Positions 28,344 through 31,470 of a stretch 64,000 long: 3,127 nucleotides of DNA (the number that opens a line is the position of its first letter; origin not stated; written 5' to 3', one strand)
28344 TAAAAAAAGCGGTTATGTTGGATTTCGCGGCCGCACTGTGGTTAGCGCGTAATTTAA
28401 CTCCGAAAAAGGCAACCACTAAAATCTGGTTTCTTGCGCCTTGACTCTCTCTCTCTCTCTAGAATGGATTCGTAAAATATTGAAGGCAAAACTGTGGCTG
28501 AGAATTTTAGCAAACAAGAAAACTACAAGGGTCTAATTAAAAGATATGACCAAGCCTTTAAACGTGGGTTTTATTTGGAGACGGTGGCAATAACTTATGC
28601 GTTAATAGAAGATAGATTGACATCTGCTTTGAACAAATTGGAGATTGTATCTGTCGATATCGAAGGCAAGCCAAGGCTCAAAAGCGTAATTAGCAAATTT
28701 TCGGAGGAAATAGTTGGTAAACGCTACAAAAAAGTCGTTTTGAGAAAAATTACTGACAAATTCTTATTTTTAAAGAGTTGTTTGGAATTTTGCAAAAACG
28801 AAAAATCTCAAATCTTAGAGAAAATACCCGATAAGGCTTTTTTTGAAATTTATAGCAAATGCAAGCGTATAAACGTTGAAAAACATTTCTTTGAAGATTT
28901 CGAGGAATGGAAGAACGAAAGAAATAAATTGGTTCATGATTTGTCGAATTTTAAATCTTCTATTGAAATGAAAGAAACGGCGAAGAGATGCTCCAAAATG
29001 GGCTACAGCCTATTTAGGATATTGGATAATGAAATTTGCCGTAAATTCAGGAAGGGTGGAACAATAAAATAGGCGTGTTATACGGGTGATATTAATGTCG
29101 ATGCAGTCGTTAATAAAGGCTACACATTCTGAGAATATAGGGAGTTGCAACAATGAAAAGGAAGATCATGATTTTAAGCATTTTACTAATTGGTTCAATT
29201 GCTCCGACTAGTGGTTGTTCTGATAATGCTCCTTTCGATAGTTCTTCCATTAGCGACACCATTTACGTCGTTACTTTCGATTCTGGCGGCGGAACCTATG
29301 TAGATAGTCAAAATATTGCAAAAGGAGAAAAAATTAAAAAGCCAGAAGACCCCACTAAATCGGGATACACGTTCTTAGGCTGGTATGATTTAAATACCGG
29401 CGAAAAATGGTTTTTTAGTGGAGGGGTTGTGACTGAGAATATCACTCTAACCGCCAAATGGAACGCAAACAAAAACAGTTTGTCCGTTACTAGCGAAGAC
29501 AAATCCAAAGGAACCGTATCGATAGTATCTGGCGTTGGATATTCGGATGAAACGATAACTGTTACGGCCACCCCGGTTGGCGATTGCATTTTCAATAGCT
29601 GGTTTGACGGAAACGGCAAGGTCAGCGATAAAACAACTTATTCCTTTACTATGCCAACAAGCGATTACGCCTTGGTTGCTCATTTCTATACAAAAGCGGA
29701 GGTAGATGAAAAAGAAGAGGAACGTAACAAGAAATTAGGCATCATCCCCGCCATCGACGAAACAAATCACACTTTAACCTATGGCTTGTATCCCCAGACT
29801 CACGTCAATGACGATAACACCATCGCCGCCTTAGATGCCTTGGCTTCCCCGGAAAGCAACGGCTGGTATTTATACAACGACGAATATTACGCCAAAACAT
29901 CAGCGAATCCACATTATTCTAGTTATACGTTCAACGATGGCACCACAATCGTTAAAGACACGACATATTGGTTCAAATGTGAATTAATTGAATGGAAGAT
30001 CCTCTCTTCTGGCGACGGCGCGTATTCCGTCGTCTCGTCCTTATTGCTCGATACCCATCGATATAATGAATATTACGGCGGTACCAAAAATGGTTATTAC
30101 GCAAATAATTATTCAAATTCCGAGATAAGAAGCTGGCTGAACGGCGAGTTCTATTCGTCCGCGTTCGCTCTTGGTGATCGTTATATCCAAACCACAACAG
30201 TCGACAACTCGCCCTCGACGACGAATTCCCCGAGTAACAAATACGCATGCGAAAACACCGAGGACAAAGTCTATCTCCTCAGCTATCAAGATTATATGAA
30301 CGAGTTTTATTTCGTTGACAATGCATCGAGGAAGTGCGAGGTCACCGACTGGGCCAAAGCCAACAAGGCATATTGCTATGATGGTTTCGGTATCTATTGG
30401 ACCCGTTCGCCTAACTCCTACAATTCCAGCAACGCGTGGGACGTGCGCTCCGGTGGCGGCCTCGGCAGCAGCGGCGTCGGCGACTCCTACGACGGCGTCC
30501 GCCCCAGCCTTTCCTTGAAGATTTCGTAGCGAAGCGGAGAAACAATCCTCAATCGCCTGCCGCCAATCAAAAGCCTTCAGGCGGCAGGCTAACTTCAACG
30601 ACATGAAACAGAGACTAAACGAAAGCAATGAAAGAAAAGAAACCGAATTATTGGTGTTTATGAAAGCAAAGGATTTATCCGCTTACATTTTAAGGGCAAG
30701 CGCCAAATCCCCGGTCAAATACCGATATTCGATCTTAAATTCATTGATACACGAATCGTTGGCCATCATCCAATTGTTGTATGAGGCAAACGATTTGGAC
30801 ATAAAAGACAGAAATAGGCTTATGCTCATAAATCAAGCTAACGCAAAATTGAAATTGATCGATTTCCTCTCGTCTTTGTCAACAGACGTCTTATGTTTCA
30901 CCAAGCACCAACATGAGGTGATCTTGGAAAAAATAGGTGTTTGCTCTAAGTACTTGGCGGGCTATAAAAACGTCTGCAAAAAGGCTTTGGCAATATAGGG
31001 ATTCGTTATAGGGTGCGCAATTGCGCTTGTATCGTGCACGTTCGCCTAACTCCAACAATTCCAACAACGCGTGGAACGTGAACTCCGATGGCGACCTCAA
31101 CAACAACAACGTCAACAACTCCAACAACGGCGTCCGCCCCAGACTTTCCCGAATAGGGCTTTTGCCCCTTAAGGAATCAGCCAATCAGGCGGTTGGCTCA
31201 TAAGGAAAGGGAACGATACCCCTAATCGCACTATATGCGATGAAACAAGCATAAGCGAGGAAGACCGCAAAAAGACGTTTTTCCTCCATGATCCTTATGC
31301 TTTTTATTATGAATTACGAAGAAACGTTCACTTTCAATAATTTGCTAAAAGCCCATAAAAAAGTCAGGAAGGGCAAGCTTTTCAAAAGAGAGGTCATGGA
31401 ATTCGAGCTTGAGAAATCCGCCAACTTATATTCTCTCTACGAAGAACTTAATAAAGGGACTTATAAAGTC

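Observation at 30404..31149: VR/TR pair: 111 bp, 19 mismatches, every one at a TR adenine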

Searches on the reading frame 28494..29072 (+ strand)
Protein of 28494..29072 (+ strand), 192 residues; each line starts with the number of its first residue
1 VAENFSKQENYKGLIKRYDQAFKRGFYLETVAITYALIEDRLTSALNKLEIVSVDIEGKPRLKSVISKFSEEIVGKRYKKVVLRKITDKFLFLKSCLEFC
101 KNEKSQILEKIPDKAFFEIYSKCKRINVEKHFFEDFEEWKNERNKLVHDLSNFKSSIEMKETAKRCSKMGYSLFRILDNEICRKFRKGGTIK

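Call 5: search_protein_families(library=pfam, proteins=[window:28494-29072:+], max_evalue=0.01)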
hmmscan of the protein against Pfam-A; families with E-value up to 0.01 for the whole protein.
window:28494-29072:+ (192 aa): 0 families

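Call 14: find_encoding_contigs(protein=window:28494-29072:+, flank=6000, max_places=10)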
Protein window:28494-29072:+ (192 aa): 1 contig read that carries it; 1 place shown.
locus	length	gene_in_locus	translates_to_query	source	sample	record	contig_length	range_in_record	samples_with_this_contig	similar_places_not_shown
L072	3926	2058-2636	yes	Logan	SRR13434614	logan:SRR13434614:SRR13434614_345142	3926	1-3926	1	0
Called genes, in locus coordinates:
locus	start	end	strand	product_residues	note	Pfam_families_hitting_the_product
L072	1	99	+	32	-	?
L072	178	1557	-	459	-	PF01637:ATPase_2, PF13173:AAA_14 (weak), PF03008:DUF234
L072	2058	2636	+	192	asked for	-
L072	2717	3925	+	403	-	?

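Call 60: search_protein_families(library=ncbifam, proteins=[window:28494-29072:+], max_evalue=0.01)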
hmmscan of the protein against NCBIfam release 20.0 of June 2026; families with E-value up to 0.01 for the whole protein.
window:28494-29072:+ (192 aa): 0 families

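Call 67: search_protein_families(library=phrogs, proteins=[window:28494-29072:+], max_evalue=0.001)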
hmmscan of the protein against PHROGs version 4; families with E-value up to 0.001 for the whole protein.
window:28494-29072:+ (192 aa): 0 families

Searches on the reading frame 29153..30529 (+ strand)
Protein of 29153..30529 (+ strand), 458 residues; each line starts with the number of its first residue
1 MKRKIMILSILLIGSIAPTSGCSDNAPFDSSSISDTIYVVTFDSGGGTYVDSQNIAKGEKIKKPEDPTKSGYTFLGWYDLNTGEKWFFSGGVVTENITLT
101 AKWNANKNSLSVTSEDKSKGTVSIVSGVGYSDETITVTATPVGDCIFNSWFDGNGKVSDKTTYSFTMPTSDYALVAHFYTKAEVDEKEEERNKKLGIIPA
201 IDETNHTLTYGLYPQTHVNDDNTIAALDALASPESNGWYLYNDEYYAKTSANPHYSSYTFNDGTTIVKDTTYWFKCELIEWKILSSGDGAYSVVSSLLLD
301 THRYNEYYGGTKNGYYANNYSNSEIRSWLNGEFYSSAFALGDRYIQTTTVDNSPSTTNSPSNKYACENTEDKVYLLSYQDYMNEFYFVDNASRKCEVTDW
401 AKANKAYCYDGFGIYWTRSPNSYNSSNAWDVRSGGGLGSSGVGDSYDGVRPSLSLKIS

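Call 5: search_protein_families(library=pfam, proteins=[window:29153-30529:+], max_evalue=0.01)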
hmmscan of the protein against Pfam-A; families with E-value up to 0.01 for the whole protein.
window:29153-30529:+ (458 aa): 3 families
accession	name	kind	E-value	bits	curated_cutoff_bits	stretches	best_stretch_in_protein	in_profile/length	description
PF19789.6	DUF6273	-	8.5e-21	75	23.5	1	311-456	25-171/172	Domain of unknown function (DUF6273)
PF09479.16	Flg_new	-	7.4e-18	64.9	27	1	38-102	1-65/65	Listeria-Bacteroides repeat domain (List_Bact_rpt)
PF18998.6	Flg_new_2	-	7.8e-12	45.5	23.6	1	111-179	2-70/73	Divergent InlB B-repeat domain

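Call 16: find_encoding_contigs(protein=window:29153-30529:+, flank=6000, max_places=10)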
Protein window:29153-30529:+ (458 aa): no gene with exactly this product is on record in the collection.

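Call 32: find_homologous_proteins(query=window:29153-30529:+, max_evalue=1e-10)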
Query window:29153-30529:+ (458 aa): 1000 proteins with E <= 1e-10 among 8000 candidates; the best 120 are listed.
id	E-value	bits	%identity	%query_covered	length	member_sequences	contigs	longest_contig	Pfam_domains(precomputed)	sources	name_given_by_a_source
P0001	0.0e+0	1032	100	99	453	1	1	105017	PF09479.17,PF19789.7,PF18998.7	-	-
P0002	1.3e-158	547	54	86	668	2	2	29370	PF09479.17,PF19789.7,PF18998.7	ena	-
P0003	1.6e-143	497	55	86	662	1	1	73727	PF09479.17,PF19789.7,PF18998.7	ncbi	-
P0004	9.2e-143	495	53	57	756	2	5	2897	PF19789.7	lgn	-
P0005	4.2e-141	489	55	86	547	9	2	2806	PF09479.17,PF19789.7,PF18998.7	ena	-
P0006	2.7e-140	487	50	92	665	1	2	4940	PF09479.17,PF19789.7,PF18998.7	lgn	-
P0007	7.4e-139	482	55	86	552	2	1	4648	PF09479.17,PF19789.7,PF18998.7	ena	-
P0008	8.1e-139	482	54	86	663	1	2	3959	PF09479.17,PF19789.7,PF18998.7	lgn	-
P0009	1.5e-137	478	50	85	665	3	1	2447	PF09479.17,PF19789.7,PF18998.7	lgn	-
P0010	8.4e-137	475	54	86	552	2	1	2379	PF09479.17,PF19789.7,PF18998.7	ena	-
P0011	3.7e-136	473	55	86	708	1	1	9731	PF09479.17,PF19789.7,PF18998.7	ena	-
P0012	7.2e-136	472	59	76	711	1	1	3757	PF09479.17,PF19789.7,PF18998.7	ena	-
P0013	2.5e-133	464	53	86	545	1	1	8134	PF09479.17,PF19789.7,PF18998.7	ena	-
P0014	3.0e-132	460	53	86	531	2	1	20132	PF09479.17,PF19789.7,PF18998.7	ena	-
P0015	1.4e-131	458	54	86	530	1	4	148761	PF09479.17,PF19789.7,PF18998.7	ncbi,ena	-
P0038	1.1e-115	405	50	85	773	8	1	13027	PF09479.17,PF19789.7,PF18998.7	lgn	-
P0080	5.4e-103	364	41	92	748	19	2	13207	PF09479.17,PF19789.7,PF18998.7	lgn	-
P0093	7.0e-101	357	45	86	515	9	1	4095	PF09479.17,PF19789.7,PF18998.7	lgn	-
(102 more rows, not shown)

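Call 33: list_cluster_members(proteins=[P0001, P0005, P0080, P0038, P0093])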
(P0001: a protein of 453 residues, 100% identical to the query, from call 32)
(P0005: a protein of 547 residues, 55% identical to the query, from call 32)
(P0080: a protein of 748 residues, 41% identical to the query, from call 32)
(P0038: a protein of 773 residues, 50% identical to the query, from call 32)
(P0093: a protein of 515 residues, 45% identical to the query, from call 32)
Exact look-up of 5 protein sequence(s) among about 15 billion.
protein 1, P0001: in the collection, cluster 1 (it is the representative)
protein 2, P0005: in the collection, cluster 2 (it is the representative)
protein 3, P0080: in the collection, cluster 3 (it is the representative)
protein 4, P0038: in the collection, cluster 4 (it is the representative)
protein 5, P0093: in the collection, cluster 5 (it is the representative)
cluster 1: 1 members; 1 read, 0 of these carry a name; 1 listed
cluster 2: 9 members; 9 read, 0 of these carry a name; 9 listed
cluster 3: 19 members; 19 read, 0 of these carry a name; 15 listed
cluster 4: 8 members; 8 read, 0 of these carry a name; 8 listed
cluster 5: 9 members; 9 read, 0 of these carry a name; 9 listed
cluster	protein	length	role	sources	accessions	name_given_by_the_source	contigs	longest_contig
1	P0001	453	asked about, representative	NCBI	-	-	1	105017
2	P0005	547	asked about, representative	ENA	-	-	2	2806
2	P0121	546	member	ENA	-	-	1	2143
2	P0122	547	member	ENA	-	-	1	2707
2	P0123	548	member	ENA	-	-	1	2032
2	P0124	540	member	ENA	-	-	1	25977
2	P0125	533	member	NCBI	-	-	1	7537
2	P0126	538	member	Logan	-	-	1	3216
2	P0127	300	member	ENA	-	-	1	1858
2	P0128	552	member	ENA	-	-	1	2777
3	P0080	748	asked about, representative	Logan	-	-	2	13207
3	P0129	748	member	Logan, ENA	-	-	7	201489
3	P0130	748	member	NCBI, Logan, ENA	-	-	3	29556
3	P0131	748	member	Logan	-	-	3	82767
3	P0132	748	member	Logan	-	-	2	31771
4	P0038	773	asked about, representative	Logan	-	-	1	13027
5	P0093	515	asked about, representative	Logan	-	-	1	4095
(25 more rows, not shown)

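Call 38: search_solved_structures(query=window:29153-30526:+, max_evalue=1)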
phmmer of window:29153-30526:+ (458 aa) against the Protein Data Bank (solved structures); distinct sequences matched with E-value up to 1: 6.
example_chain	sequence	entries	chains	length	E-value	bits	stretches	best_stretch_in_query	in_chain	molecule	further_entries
2y5p_A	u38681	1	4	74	1.2e-06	31.2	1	37-103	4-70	INTERNALIN B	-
1m9s_A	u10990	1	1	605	1.3e-05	27.7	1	36-107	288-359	Internalin B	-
2y5q_A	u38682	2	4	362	1.8e-05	27.3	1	36-101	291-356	INTERNALIN B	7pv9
9qr4_A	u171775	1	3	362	2.6e-05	26.7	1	36-101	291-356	Internalin B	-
9qr5_A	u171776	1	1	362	2.9e-05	26.6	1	36-101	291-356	Internalin B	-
7nms_A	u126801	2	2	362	3.9e-05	26.1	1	36-101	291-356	Internalin B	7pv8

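Call 52: predict_structure(alignment_id=A3)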
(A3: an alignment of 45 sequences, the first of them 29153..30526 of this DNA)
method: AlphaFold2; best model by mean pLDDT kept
length: 458 residues; sequences in the alignment: 45
mean_pLDDT: 90.8   pTM: 0.73
mean pLDDT of the five models: 90.8, 90.7, 90.4, 90.2, 89.8
residues with pLDDT >= 90: 370; 70-90: 48; 50-70: 7; < 50: 33
segments of 3 or more residues with pLDDT < 50: 1-33
pLDDT, mean of each block of 10 residues (from residue 1): 39 42 42 69 91 87 90 92 73 85 96 97 97 98 96 95 97 97 92 96 96 98 97 92 96 98 98 98 96 98 93 93 97 96 97 97 97 98 93 97 98 98 97 98 97 95
secondary structure, 60 per line:
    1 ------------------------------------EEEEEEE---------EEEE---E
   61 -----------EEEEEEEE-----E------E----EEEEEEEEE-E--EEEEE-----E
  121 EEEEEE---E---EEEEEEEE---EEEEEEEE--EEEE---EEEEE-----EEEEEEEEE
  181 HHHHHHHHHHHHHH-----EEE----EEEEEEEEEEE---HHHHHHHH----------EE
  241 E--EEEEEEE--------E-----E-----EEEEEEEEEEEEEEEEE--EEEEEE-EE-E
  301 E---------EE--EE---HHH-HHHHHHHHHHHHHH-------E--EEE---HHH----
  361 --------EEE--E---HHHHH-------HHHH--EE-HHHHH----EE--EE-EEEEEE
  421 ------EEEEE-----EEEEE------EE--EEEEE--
elements in order: E37-43 E53-56 E72-79 E97-105 E110-114 E120-126 E134-141 E145-152 E155-158 E162-166 E172-180 H181-194 E200-202 E207-217 H221-228 E239-241 E244-250 E271-287 E290-295 H324-337 E348-350 E369-371 H378-382 H390-393 H399-403 E415-420 E427-431 E437-441 E452-456

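Call 57: fold_search(model_id=the predicted structure, library=pdb)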
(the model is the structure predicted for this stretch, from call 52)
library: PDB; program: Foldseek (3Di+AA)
matches with E <= 10: 270; with E <= 0.001: 3
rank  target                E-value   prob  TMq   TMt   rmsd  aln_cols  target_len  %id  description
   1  9qa6                  3.5e-05  1.00  0.28  0.16   7.3       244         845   17  Cryo-EM structure of Thomasclavelia ramosa IgA peptidase (IgAse) active site mutant (S32-N876) (released 2025-06-25)
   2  2y5p_C                7.2e-04  1.00  0.14  0.81   2.4        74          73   34  B-repeat of Listeria monocytogenes InlB (internalin B) (released 2011-02-23)
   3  2y5p_D                7.6e-04  1.00  0.14  0.80   2.5        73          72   34  B-repeat of Listeria monocytogenes InlB (internalin B) (released 2011-02-23)
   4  10qf                  1.3e-03  0.84  0.14  0.13  21.5       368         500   14  Crystal Structure of Treponema denticola Sialidase (TDE_0471) (released 2026-02-25)
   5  2y5p_A                1.8e-03  1.00  0.14  0.82   2.4        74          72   34  B-repeat of Listeria monocytogenes InlB (internalin B) (released 2011-02-23)
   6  9qr4_A                2.2e-03  1.00  0.14  0.18   2.5        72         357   35  InlB392_T336Y: T336Y variant of Listeria monocytogenes InlB (internalin B) residues 36-392 (released 2025-12-03)
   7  7nms                  2.4e-03  1.00  0.14  0.18   2.6        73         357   33  InlB392_T332E: T332E variant of Listeria monocytogenes InlB (internalin B) residues 36-392 (released 2022-01-26)
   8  9qr5                  4.7e-03  1.00  0.14  0.18   2.8        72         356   33  InlB392_V333E: V333E variant of Listeria monocytogenes InlB (internalin B) residues 36-392 (released 2025-11-26)
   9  7pv9_A                5.6e-03  1.00  0.14  0.18   2.5        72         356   35  Listeria monocytogene InlB (internalin B) residues 36-392 (internalin domain and B-repeat) (released 2022-01-26)
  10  10qi                  1.4e-02  0.60  0.15  0.14  18.9       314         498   17  Crystal Structure of Treponema denticola Sialidase (TDE_0471) D165A mutant bound to 3'-sialyllactose (only Neu5Ac visibl (released 2026-02-25)
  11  7yl4_B                2.4e-02  0.90  0.16  0.18  10.7       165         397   12  Cell surface protein YwfG protein (apo form) (released 2023-06-07)
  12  7yl6_B                2.6e-02  0.75  0.16  0.18  12.2       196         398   12  Cell surface protein YwfG protein complexed with alpha-1,2-mannobiose (released 2023-06-07)
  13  9qr4_C                2.8e-02  1.00  0.13  0.17   2.5        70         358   34  InlB392_T336Y: T336Y variant of Listeria monocytogenes InlB (internalin B) residues 36-392 (released 2025-12-03)
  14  7avh                  3.1e-02  0.47  0.14  0.25   8.5       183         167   15  Streptococcal High Identity Repeats in Tandem (SHIRT) domains 3-4 from cell surface protein SGO_0707 (released 2021-06-09)
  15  7yl5_B                6.4e-02  0.77  0.16  0.18  10.8       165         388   12  Cell surface protein YwfG protein complexed with mannose (released 2023-06-07)
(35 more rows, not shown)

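Call 60: search_protein_families(library=ncbifam, proteins=[window:29153-30529:+], max_evalue=0.01)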
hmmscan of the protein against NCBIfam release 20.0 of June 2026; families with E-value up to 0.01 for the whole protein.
window:29153-30529:+ (458 aa): 3 families
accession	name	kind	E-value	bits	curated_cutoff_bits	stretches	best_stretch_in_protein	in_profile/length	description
NF033189.1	internalin_A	exception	1.4e-12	46.8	1600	1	34-184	563-707/799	class 1 internalin InlA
NF033188.1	internalin_H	exception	2.4e-10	39.7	1050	1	38-184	345-486/548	InlH/InlC2 family class 1 internalin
TIGR02543.1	List_Bact_rpt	repeat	3.6e-08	33.6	20.95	1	67-106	1-43/44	TIGR02543 family repeat protein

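Call 67: search_protein_families(library=phrogs, proteins=[window:29153-30529:+], max_evalue=0.001)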
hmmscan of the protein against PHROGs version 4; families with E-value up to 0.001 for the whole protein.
window:29153-30529:+ (458 aa): 2 families
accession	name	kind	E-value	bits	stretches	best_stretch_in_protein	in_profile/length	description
phrog_9958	-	unknown function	7.6e-05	23.1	1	275-456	17-175/210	-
phrog_32827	-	unknown function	0.00012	23.2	1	414-453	6-44/50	-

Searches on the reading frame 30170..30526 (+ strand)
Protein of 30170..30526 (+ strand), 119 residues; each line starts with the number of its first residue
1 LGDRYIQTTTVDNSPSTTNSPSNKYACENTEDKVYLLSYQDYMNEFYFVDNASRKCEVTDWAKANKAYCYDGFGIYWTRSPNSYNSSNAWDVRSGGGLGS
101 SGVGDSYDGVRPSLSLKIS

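Call 86: find_homologous_proteins(query=window:30170-30526:+, max_evalue=0.00001)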
Query window:30170-30526:+ (119 aa): 3 proteins with E <= 0.00001 among 3 candidates.
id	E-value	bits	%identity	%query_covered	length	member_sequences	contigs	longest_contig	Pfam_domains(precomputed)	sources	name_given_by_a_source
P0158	1.1e-24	105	48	99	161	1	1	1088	PF19789.7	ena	-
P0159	4.4e-22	97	49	98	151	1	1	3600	PF19789.7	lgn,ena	-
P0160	3.5e-17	81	46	91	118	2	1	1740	PF19789.7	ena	-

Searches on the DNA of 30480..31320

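Call 107: search_rna_families(source=window, start=30480, end=31320, threshold=evalue, max_evalue=1)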
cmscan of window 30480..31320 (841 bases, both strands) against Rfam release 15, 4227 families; matches with E-value up to 1: 0.
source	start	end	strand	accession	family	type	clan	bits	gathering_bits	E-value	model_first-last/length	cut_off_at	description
